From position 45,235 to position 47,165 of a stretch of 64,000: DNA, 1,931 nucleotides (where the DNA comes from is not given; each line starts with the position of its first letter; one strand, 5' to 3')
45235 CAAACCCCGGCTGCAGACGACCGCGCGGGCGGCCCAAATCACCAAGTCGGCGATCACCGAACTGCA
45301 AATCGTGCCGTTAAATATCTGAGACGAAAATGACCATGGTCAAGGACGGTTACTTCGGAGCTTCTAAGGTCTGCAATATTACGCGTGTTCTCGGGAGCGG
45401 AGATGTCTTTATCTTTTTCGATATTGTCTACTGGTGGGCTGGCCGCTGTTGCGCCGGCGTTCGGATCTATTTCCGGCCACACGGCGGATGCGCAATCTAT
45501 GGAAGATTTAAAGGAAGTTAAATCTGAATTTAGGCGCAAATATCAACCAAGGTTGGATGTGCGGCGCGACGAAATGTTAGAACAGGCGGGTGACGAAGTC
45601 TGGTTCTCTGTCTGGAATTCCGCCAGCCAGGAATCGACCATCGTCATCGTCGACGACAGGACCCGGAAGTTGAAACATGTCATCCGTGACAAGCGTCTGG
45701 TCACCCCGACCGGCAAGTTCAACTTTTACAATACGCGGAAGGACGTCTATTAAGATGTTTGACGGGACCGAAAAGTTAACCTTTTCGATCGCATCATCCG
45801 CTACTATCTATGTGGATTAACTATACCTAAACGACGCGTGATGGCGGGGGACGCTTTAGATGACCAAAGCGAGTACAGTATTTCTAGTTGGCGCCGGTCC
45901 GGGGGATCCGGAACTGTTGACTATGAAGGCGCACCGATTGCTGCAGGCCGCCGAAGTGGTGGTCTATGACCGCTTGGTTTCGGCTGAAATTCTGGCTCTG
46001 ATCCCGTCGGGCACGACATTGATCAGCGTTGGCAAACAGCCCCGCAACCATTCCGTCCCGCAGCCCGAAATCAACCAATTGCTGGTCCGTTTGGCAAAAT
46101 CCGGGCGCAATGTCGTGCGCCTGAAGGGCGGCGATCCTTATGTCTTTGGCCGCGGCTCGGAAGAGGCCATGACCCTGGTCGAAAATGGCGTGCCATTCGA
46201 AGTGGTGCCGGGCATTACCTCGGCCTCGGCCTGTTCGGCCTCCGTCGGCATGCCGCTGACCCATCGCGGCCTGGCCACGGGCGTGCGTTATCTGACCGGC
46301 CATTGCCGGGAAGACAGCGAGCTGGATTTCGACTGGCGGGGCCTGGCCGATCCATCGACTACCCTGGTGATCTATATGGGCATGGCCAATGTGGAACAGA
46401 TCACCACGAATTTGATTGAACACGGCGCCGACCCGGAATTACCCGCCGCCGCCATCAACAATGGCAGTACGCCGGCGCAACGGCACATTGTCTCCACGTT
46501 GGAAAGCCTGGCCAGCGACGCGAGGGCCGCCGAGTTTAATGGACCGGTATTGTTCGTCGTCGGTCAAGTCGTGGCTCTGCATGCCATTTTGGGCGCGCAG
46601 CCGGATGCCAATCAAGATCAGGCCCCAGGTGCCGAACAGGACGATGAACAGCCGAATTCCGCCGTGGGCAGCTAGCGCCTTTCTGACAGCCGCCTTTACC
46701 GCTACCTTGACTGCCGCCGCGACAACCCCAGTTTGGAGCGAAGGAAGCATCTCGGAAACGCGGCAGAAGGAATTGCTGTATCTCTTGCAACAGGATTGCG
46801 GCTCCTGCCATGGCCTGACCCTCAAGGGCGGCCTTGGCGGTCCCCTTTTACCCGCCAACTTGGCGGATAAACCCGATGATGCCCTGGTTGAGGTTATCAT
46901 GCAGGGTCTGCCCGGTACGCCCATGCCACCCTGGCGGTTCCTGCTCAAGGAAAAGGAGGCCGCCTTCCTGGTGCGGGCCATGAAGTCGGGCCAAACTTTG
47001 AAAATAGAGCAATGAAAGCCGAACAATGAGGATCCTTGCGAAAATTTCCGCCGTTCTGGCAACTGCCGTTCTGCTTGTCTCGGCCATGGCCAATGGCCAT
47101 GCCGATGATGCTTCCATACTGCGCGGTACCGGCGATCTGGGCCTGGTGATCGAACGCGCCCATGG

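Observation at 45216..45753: nirS reduced to a 122-codon mini-ORF while the whole heme d1 maturation operon is retained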

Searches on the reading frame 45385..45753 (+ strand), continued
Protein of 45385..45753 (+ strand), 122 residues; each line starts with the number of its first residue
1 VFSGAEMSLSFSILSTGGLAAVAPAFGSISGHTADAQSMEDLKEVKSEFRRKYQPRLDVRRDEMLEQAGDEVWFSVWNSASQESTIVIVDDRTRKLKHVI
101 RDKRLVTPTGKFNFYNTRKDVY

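Call 56: find_homologous_proteins(query=L006:8417-10165:+, max_evalue=1e-50)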
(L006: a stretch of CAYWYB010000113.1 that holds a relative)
Query L006:8417-10165:+ (583 aa): 8000 proteins with E <= 1e-50 among 8000 candidates; the best 120 are listed.
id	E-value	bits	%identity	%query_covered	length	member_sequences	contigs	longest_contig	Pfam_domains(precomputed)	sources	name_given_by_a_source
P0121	0.0e+0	1265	94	100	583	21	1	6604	PF02239.23,PF13442.12,PF00034.27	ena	-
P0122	0.0e+0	1149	84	100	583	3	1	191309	PF02239.23,PF13442.12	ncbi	-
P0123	0.0e+0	1149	84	100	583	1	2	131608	PF02239.23,PF13442.12,PF00034.27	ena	-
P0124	0.0e+0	1140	83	100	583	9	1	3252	PF02239.23,PF13442.12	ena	-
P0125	0.0e+0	1136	84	100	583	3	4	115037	PF02239.23,PF13442.12,PF00034.27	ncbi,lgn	-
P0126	0.0e+0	1130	84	97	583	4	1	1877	PF02239.23,PF13442.12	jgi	-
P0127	0.0e+0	1046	78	96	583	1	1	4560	PF02239.23,PF13442.12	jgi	jgi:nitrite reductase (NO-forming)/hydroxylamine reductase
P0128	0.0e+0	1035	77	95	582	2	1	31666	PF02239.23,PF13442.12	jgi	jgi:nitrite reductase (NO-forming)/hydroxylamine reductase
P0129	0.0e+0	1032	75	99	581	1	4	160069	PF02239.23,PF13442.12,PF00034.27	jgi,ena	-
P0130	0.0e+0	1031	76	98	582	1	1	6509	PF02239.23,PF13442.12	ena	-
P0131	0.0e+0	1030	76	98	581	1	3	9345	PF02239.23,PF13442.12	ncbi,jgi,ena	ncbi:MAG TPA: cytochrome D1 domain-containing protein [Kiloniellales bacterium]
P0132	0.0e+0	1030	76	95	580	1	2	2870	PF02239.23,PF13442.12,PF00034.27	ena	-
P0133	0.0e+0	1030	76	98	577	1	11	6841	PF02239.23,PF13442.12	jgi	jgi:nitrite reductase (NO-forming)/hydroxylamine reductase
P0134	0.0e+0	1030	76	95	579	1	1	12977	PF02239.23,PF13442.12,PF00034.27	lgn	-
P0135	0.0e+0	1029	76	99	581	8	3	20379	PF02239.23,PF13442.12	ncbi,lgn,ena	-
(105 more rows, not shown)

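Call 57: find_encoding_contigs(protein=P0121, flank=6000, max_places=6)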
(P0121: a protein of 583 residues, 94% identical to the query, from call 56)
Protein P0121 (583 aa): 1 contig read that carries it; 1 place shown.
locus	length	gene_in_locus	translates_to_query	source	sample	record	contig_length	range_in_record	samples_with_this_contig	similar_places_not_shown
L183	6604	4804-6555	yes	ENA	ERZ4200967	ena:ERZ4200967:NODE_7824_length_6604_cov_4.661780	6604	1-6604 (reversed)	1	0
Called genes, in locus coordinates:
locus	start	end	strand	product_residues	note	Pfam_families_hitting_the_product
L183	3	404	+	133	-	?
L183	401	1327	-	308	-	PF13417:GST_N_3, PF13409:GST_N_2, PF13410:GST_C_2 (weak)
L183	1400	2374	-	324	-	PF02424:ApbE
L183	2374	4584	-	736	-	PF04205:FMN_bind (faint), PF12801:Fer4_5, PF27538:NosR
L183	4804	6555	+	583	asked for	PF00034:Cytochrom_C (faint), PF13442:Cytochrome_CBB3, PF02239:Cytochrom_D1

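Call 58: list_cluster_members(proteins=[P0121])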
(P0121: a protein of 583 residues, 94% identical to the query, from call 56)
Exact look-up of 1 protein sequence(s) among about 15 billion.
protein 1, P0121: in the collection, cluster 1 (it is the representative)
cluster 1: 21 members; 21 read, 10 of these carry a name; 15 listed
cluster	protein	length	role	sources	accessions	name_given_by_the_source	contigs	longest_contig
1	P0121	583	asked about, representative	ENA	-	-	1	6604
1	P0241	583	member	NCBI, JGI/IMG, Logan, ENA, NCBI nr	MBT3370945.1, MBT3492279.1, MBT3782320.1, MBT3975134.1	MAG: nitrite reductase [Rhodospirillaceae bacterium] | nitrite reductase (NO-forming)/hydroxylamine reductase | nitrite reductase [Rhodospirillaceae bacterium]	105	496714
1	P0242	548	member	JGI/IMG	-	nitrite reductase (NO-forming)/hydroxylamine reductase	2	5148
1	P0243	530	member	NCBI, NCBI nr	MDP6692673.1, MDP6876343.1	MAG: cytochrome D1 domain-containing protein [Alphaproteobacteria bacterium] | cytochrome D1 domain-containing protein [Alphaproteobacteria bacterium]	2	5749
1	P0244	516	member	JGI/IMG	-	nitrite reductase (NO-forming)/hydroxylamine reductase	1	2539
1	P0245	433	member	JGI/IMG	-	nitrite reductase (NO-forming)/hydroxylamine reductase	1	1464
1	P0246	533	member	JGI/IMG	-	nitrite reductase (NO-forming)/hydroxylamine reductase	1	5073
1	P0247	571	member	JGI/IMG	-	nitrite reductase (NO-forming)/hydroxylamine reductase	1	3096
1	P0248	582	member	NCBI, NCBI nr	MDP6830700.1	MAG: cytochrome D1 domain-containing protein [Alphaproteobacteria bacterium] | cytochrome D1 domain-containing protein [Alphaproteobacteria bacterium]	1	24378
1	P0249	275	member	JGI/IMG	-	nitrite reductase (NO-forming)/hydroxylamine reductase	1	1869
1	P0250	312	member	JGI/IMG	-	nitrite reductase (NO-forming)/hydroxylamine reductase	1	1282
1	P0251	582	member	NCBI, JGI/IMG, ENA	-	-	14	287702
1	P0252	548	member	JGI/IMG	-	-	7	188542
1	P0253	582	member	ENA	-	-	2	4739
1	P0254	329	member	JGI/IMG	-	-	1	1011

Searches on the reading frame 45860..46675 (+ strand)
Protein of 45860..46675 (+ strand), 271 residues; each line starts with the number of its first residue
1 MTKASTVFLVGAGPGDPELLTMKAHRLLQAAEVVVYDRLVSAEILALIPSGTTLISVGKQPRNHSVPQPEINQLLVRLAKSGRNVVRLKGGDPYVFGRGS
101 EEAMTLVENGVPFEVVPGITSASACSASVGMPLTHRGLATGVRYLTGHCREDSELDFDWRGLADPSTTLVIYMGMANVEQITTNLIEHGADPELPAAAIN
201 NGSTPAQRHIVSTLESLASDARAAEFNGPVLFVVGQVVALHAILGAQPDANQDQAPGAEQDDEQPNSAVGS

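Call 5: search_protein_families(library=pfam, proteins=[window:45860-46675:+], max_evalue=0.01)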
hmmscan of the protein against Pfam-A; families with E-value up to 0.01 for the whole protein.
window:45860-46675:+ (271 aa): 1 family
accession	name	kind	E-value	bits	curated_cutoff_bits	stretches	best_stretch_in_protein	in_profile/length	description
PF00590.25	TP_methylase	-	4.9e-53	180.6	27.8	1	6-217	1-211/212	Tetrapyrrole (Corrin/Porphyrin) Methylases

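Call 6: search_protein_families(library=ncbifam, proteins=[window:45860-46675:+], max_evalue=0.01)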
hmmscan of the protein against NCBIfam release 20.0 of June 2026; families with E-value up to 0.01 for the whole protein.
window:45860-46675:+ (271 aa): 27 families (the best 25 are shown)
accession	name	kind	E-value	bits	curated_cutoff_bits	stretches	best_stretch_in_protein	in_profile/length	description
NF007922.1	PRK10637.1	equivalog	1.1e-98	331.2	400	1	5-239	217-450/450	siroheme synthase CysG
TIGR01469.1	cobA_cysG_Cterm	equivalog_domain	4.6e-93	311.3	185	1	6-241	2-237/238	uroporphyrinogen-III C-methyltransferase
NF004790.0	PRK06136.1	subfamily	2.9e-91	305.5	198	1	4-244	3-243/250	uroporphyrinogen-III C-methyltransferase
NF005524.0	PRK07168.1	equivalog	4.4e-57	193.7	603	1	6-242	4-239/474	uroporphyrin-III C-methyltransferase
TIGR01465.1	cobM_cbiF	equivalog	8.9e-40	136.5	259.65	1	7-241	1-230/247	precorrin-4 C(11)-methyltransferase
NF012017.0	PRK15473.1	equivalog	7.4e-29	100.8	408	1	4-238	7-236/257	cobalt-precorrin-4 methyltransferase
NF004647.0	PRK05990.1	equivalog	4.6e-17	62.3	271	2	4-36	5-37/245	precorrin-2 C(20)-methyltransferase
TIGR01467.1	cobI_cbiL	equivalog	1.6e-16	60.5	163.25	2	78-135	86-143/230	precorrin-2 C(20)-methyltransferase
TIGR01466.1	cobJ_cbiH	equivalog_domain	2.5e-14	53.4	246.35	1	8-135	2-124/239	precorrin-3B C(17)-methyltransferase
TIGR02467.1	CbiE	equivalog_domain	7e-12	45.2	92.9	1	9-198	1-172/204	precorrin-6y C5,15-methyltransferase (decarboxylating) subunit CbiE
NF004058.0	PRK05576.1-1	equivalog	3.8e-11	42.9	239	1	6-131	3-137/221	cobalt-factor II C(20)-methyltransferase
NF004062.0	PRK05576.1-5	equivalog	5.9e-10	38.9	194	1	7-136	3-136/219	cobalt-factor II C(20)-methyltransferase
NF004455.0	PRK05787.1-3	equivalog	7.9e-10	38.7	258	1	6-156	2-140/221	cobalt-precorrin-7 (C(5))-methyltransferase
NF004423.0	PRK05765.1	equivalog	7.9e-10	38.7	332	1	6-135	4-128/247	precorrin-3B C(17)-methyltransferase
NF004614.0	PRK05948.1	equivalog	2.1e-09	37.2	251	1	5-36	6-37/242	precorrin-2 C(20)-methyltransferase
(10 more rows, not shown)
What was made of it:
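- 45860..46675 (+): nirE (uroporphyrinogen-III C-methyltransferase). Pfam TP_methylase and NCBIfam cobA/cysG C-terminal model (calls 5, 6).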

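Call 43: find_related_loci(query=window:45860-46675:+, collection=metagenome_contigs, flank=7000)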
Query window:45860-46675:+ (271 aa) in metagenome_contigs; peptide patterns used: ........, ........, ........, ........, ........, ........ (x = any residue, [..] = any of these).
600 stretches matched a pattern (row limit reached: there are more); 167 encode a relative of the query (tblastn E <= 1e-3); the best 80 are kept; 80 distinct loci.
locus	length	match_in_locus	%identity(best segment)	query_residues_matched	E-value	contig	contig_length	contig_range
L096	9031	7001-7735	67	1-245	1e-103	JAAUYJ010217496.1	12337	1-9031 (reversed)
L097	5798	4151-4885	67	1-245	6e-104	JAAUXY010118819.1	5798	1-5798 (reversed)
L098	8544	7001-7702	59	7-240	5e-92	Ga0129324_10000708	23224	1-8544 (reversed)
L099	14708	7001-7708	58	7-242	3e-91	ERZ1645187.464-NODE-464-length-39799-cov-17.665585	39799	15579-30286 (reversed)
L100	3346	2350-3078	61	3-245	6e-92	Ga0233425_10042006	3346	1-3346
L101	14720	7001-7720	58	1-240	4e-87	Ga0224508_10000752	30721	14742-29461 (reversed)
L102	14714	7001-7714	56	1-238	3e-86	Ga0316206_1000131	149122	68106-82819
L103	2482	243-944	54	7-240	5e-82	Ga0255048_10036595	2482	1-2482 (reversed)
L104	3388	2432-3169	53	7-253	9e-79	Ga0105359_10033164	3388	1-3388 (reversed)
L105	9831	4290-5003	54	2-240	4e-78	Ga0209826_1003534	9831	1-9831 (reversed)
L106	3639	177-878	52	7-241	1e-76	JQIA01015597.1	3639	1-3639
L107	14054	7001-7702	51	7-241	6e-73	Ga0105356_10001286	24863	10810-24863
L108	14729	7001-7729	50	7-251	5e-72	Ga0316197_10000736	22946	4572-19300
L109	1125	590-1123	62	7-184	4e-75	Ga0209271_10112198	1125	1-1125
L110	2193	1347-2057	50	3-238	6e-69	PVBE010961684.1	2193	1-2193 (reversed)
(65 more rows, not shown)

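Call 54: find_encoding_contigs(protein=window:45860-46675:+, flank=3500, max_places=10)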
Protein window:45860-46675:+ (271 aa): 13 contigs read that carry it; 5 places shown.
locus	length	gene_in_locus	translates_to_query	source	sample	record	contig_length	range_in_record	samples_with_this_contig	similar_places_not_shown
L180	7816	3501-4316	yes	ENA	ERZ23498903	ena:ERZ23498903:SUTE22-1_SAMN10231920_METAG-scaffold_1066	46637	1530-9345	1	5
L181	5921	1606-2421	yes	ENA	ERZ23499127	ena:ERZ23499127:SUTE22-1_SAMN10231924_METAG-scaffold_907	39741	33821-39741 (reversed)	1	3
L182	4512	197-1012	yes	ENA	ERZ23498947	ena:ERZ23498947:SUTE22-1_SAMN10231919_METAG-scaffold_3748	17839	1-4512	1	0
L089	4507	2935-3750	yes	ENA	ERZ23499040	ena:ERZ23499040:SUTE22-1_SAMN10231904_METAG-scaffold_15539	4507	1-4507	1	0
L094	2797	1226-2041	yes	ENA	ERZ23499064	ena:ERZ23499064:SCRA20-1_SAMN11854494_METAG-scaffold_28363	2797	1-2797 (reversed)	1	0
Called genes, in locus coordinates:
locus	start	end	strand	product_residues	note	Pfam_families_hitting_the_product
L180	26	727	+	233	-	PF22308:DUF6969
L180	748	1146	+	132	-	PF01641:SelR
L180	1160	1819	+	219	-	PF00702:Hydrolase, PF13419:HAD_2 (weak)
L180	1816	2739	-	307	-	PF13417:GST_N_3, PF13409:GST_N_2 (weak), PF13410:GST_C_2 (weak)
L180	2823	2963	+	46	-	-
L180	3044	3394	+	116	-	PF02239:Cytochrom_D1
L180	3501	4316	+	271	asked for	PF00590:TP_methylase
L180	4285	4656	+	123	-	PF13442:Cytochrome_CBB3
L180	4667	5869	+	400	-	PF21783:YNCE (faint), PF02239:Cytochrom_D1, PF25174:Beta-prop_THOC3 (weak)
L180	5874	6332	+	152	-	PF22451:NirdL-like_HTH, PF17805:AsnC_trans_reg2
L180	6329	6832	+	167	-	PF22451:NirdL-like_HTH, PF17805:AsnC_trans_reg2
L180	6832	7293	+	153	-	PF13404:HTH_AsnC-type (weak), PF22451:NirdL-like_HTH, PF17805:AsnC_trans_reg2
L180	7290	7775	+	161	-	PF22451:NirdL-like_HTH, PF17805:AsnC_trans_reg2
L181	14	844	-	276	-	PF13417:GST_N_3, PF13409:GST_N_2 (weak), PF13410:GST_C_2 (weak)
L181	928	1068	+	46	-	-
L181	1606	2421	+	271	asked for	PF00590:TP_methylase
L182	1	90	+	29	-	?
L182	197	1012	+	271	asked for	PF00590:TP_methylase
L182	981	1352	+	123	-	PF13442:Cytochrome_CBB3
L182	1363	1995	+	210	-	PF02239:Cytochrom_D1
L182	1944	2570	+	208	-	PF02239:Cytochrom_D1, PF21783:YNCE (faint), PF25174:Beta-prop_THOC3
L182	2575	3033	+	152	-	PF22451:NirdL-like_HTH, PF17805:AsnC_trans_reg2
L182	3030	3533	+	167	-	PF22451:NirdL-like_HTH, PF17805:AsnC_trans_reg2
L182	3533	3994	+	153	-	PF13404:HTH_AsnC-type (weak), PF22451:NirdL-like_HTH, PF17805:AsnC_trans_reg2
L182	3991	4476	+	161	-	PF22451:NirdL-like_HTH, PF17805:AsnC_trans_reg2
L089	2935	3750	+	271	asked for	PF00590:TP_methylase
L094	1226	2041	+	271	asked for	PF00590:TP_methylase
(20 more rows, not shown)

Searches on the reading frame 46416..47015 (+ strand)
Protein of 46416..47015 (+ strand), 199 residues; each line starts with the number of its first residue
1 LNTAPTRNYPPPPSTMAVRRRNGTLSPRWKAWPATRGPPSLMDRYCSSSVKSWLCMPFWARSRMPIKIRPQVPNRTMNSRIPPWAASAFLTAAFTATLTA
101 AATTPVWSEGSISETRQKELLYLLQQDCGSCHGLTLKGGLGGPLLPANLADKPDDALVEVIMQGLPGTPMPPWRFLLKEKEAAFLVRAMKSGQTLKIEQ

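Call 5: search_protein_families(library=pfam, proteins=[window:46416-47015:+], max_evalue=0.01)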
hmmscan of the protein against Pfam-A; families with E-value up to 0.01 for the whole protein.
window:46416-47015:+ (199 aa): 1 family
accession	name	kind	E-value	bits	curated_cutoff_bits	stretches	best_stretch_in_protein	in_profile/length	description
PF13442.11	Cytochrome_CBB3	-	2.3e-08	34.7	27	1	122-186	8-65/68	Cytochrome C oxidase, cbb3-type, subunit III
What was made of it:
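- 46644..47015 (+): nirC (c-type cytochrome). Pfam Cytochrome_CBB3 (call 5).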

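Call 6: search_protein_families(library=ncbifam, proteins=[window:46416-47015:+], max_evalue=0.01)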
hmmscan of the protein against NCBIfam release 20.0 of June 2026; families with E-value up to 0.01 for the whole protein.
window:46416-47015:+ (199 aa): 3 families
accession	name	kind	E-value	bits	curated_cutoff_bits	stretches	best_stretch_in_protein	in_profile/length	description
NF045773.1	cytochro_C550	exception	4.4e-05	23.4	125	1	114-173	46-102/118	cytochrome c550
NF011054.0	PRK14486.1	equivalog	5.1e-05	22.9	447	1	123-186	221-284/294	putative bifunctional cbb3-type cytochrome c oxidase subunit II/cytochrome c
NF045774.1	cytochro_C551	exception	0.00019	21.4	118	1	112-172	34-91/110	cytochrome c551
